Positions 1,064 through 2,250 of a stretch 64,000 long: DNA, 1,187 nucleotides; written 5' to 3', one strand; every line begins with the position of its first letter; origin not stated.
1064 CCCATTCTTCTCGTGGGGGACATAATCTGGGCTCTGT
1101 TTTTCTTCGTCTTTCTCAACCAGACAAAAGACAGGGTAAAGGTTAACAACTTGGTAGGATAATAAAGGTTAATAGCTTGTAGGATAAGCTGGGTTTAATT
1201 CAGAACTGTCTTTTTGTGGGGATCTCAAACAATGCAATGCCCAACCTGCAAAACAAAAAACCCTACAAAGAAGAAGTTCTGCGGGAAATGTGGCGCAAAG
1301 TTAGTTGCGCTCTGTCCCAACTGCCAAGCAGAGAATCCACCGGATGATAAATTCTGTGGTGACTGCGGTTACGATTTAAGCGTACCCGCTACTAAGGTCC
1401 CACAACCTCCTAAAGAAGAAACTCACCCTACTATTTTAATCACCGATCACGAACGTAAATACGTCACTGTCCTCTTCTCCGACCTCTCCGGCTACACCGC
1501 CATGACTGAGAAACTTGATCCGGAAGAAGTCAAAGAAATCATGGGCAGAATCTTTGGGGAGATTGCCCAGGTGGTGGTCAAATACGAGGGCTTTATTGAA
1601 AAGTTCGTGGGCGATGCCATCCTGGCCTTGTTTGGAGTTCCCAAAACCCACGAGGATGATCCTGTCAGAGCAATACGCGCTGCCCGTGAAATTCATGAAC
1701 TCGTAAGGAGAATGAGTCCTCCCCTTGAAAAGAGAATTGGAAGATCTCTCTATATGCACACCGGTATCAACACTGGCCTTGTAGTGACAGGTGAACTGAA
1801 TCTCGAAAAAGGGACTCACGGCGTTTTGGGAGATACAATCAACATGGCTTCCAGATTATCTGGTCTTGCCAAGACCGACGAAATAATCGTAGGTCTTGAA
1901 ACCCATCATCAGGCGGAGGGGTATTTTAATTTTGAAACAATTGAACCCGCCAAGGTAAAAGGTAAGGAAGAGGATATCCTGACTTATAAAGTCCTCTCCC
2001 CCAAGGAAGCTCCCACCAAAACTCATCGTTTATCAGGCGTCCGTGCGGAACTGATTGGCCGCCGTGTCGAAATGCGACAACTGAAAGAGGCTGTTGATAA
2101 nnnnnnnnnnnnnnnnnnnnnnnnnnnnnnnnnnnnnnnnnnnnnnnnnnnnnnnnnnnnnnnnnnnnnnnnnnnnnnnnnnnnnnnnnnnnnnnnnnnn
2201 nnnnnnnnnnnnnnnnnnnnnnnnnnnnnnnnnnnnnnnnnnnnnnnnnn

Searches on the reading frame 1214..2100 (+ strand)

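Call 47: search_solved_structures(query=window:1214-2100:+, max_evalue=0.001, show_alignments=4)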
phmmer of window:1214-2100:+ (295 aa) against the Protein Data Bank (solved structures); distinct sequences matched with E-value up to 0.001: 56.
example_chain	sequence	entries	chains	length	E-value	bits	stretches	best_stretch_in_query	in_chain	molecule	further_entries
2w01_A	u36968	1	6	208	6.7e-27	97.8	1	80-253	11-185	ADENYLATE CYCLASE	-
6fht_A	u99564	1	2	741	1.9e-26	96.3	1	78-252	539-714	Bacteriophytochrome,Adenylate cyclase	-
3r5g_A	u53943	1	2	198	3.4e-22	82.3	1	79-261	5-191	CyaB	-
1wc1_A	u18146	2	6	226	1.4e-18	70.4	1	79-257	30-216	ADENYLATE CYCLASE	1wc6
1wc0_A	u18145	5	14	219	1.9e-18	70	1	80-257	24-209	ADENYLATE CYCLASE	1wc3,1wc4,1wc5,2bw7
5oyh_A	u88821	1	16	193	1.4e-17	67.2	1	80-262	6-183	Nucleotide cyclase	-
6aoa_A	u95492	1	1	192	4.7e-17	65.5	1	80-264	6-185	Bacterio-rhodopsin/guanylyl cyclase 1 fusion protein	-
6sir_A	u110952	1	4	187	9e-17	64.5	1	80-260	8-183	Nucleotide cyclase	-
6ao9_A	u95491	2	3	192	2.3e-16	63.2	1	80-264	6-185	Bacterio-rhodopsin/guanylyl cyclase 1 fusion protein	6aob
5x4t_A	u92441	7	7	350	7.6e-16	61.5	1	85-260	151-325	Photoactivated adenylyl cyclase | Family 3 adenylate cyclase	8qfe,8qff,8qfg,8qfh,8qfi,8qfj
9f1z_A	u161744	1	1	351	7.7e-16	61.5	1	85-260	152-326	Family 3 adenylate cyclase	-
5x4u_A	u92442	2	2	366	7.8e-16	61.5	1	85-260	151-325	Photoactivated adenylyl cyclase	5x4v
4yus_A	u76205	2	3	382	8.6e-16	61.3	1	85-260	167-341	Family 3 adenylate cyclase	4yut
9f1w_A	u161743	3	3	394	9.3e-16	61.2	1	85-260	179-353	Family 3 adenylate cyclase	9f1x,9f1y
5mbg_A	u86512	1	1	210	8.3e-15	58.1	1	86-261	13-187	Beta subunit of photoactivated adenylyl cyclase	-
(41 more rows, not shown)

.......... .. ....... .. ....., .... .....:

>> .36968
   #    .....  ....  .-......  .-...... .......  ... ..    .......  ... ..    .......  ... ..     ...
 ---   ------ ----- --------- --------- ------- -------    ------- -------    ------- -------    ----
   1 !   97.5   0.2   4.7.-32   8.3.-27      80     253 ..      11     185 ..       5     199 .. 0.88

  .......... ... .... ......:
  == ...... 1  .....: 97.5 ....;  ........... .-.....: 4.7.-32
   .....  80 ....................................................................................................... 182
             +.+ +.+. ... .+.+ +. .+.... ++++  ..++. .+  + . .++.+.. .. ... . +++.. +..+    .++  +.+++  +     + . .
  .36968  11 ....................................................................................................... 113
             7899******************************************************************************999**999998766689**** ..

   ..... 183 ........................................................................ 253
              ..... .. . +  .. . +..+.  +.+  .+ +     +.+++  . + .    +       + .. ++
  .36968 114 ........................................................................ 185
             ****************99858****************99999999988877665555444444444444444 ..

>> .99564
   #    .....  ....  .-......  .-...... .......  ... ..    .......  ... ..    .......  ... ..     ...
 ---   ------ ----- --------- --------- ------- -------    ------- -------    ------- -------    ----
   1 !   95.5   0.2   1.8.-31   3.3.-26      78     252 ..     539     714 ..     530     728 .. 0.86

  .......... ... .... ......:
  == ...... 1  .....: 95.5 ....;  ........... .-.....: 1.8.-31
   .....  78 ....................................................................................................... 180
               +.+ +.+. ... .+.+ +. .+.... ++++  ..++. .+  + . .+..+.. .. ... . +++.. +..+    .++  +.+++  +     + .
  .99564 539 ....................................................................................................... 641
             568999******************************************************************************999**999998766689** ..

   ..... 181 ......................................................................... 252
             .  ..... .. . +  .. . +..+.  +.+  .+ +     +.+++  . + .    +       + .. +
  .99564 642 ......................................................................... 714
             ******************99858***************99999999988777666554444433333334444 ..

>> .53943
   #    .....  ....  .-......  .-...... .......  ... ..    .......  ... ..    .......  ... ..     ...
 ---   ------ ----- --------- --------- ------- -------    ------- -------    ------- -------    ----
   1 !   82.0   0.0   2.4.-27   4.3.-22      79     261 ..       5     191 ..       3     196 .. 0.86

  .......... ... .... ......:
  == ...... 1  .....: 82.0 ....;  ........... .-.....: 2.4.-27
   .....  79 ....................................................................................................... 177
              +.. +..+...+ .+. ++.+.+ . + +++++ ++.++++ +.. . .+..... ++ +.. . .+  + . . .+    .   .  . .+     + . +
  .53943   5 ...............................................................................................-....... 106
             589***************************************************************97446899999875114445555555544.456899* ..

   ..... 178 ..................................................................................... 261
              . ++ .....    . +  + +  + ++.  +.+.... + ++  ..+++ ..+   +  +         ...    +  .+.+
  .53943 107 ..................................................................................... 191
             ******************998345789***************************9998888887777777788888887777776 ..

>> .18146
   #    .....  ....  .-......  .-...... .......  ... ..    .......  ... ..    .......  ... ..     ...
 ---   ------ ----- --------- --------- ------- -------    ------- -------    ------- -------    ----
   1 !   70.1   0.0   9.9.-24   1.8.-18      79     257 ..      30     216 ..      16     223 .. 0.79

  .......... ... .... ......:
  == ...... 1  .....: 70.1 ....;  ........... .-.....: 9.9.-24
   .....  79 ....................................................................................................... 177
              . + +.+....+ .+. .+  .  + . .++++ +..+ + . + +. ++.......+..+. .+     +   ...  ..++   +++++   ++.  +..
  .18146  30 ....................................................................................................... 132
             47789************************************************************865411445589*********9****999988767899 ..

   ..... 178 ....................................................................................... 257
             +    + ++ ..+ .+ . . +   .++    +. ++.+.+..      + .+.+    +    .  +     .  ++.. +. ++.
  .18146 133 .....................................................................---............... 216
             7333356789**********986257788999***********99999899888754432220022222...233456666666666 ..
